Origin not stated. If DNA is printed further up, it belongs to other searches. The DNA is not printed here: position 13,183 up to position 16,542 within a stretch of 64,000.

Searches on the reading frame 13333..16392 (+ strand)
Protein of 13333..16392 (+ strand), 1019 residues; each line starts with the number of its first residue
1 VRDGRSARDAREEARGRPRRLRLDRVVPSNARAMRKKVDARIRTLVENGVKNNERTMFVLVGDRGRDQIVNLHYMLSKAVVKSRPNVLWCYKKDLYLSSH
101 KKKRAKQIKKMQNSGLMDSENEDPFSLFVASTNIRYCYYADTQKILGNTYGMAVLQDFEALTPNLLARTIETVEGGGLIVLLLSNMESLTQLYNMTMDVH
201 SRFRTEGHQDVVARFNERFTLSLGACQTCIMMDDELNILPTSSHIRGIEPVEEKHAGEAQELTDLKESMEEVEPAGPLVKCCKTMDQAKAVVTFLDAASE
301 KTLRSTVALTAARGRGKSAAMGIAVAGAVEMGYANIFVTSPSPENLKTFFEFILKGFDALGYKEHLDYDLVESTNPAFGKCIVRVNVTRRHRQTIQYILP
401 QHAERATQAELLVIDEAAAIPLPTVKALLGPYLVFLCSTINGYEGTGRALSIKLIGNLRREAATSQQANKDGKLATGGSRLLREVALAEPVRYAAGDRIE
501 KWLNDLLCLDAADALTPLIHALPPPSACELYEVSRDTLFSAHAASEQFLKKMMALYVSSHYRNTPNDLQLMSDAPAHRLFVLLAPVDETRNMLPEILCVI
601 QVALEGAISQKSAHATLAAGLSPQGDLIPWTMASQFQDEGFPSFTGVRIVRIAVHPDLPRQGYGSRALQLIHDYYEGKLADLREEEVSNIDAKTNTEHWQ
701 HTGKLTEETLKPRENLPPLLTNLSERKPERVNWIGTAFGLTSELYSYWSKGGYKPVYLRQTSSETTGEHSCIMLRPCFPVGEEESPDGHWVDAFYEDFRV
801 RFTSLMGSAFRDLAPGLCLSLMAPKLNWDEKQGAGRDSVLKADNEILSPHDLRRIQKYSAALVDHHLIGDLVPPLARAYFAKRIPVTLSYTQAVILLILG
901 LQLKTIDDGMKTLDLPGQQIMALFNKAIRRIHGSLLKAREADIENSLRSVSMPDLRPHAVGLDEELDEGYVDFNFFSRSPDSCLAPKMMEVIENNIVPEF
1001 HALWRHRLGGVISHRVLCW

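Call 11: search_protein_families(library=pfam, proteins=[window:13333-16392:+], max_evalue=0.001)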
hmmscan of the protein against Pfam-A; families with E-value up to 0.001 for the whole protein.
window:13333-16392:+ (1019 aa): 5 families
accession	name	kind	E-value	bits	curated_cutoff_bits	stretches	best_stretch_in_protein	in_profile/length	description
PF13718.12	GNAT_acetyltr_2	-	3.1e-100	334.7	24.6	1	551-776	1-227/229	GNAT acetyltransferase 2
PF08351.18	TmcA_N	-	1e-61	208.4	22.7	1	41-233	2-178/178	tRNA(Met) cytidine acetyltransferase TmcA, N-terminal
PF05127.21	NAT10_TcmA_helicase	-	1.6e-54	184.8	22.7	1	309-510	2-176/176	RNA cytidine acetyltransferase NAT10/TcmA, helicase domain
PF13725.12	tRNA_bind_2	-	1.3e-46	159.7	27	1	790-969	1-196/233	Possible tRNA binding domain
PF13401.12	AAA_22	-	8.9e-05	23.3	27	1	305-427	6-103/130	AAA domain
